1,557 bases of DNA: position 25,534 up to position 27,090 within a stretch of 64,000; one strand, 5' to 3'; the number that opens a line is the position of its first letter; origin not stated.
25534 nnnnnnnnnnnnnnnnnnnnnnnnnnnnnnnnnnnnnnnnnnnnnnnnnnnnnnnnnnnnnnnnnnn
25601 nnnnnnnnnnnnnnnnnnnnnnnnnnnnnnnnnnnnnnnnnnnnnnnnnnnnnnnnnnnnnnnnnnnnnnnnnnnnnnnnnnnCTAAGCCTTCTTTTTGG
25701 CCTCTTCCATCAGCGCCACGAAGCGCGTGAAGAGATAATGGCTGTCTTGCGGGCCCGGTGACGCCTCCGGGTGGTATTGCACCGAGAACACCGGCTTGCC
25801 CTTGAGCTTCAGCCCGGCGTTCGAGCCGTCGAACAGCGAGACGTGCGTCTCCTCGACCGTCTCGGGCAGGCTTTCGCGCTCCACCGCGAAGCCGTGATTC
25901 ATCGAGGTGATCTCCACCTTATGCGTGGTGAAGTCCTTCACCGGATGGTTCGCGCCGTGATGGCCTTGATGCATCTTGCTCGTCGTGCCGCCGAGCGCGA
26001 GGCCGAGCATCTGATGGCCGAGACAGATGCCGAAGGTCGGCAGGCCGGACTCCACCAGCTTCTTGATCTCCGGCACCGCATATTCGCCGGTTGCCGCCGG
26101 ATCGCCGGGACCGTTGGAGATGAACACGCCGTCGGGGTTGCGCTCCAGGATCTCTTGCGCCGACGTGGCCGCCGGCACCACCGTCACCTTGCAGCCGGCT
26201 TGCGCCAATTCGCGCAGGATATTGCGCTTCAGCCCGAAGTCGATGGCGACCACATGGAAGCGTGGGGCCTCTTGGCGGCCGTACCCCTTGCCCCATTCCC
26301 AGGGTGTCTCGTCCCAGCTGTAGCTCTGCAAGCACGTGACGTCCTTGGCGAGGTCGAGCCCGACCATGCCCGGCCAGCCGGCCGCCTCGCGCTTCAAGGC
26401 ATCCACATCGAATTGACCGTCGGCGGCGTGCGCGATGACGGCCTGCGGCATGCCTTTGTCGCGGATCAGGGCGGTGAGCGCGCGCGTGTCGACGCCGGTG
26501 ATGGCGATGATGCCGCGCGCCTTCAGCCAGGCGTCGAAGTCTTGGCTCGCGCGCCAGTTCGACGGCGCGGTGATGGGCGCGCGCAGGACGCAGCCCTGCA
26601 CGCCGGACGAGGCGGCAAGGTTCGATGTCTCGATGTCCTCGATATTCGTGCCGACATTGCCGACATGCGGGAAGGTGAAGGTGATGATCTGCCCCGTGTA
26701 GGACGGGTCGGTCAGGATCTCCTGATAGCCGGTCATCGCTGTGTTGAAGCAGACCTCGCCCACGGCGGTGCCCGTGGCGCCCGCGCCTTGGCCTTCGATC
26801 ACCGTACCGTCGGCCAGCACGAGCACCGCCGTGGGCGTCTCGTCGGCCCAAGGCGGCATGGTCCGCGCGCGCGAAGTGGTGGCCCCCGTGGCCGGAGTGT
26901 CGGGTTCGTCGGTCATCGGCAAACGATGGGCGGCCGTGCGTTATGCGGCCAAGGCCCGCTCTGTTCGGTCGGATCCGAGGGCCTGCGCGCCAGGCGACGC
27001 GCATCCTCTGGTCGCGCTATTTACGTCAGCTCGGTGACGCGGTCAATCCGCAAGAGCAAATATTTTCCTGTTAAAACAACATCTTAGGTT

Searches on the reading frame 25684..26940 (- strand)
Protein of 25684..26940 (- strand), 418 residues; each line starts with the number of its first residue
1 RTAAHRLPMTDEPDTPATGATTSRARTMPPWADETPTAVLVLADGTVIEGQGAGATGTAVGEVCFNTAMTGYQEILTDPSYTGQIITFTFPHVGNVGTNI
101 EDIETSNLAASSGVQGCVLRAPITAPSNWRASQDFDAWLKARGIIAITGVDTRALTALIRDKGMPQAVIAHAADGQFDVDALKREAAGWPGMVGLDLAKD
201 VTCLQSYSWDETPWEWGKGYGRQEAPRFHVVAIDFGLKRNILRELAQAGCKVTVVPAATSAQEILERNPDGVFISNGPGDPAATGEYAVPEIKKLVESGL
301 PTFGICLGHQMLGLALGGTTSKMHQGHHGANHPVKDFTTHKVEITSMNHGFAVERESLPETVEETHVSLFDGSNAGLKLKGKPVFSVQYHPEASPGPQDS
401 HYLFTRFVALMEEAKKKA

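Call 37: search_protein_families(library=ncbifam, proteins=[window:25684-26940:-], max_evalue=1e-15)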
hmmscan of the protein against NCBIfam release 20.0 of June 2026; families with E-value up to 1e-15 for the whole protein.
window:25684-26940:- (418 aa): 6 families
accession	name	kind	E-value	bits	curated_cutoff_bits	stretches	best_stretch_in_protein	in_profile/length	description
TIGR01368.1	CPSaseIIsmall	equivalog_domain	1.7e-133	445.1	307.35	1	38-412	1-360/361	glutamine-hydrolyzing carbamoyl-phosphate synthase small subunit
NF009475.0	PRK12838.1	equivalog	5.4e-120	400.6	221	1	38-416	3-358/359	carbamoyl phosphate synthase small subunit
NF011201.0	PRK14607.1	equivalog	1.7e-21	76.5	670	1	242-412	16-190/534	bifunctional anthranilate synthase component II/anthranilate phosphoribosyltransferase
TIGR00888.1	guaA_Nterm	equivalog_domain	8.9e-18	64.4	172.15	1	234-409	5-182/188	glutamine-hydrolyzing GMP synthase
NF005849.0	PRK07765.1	equivalog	1e-16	60.9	308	1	242-409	17-190/219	aminodeoxychorismate/anthranilate synthase component II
NF010081.0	PRK13566.1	equivalog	1.2e-16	60.2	645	1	246-393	549-700/729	anthranilate synthase component I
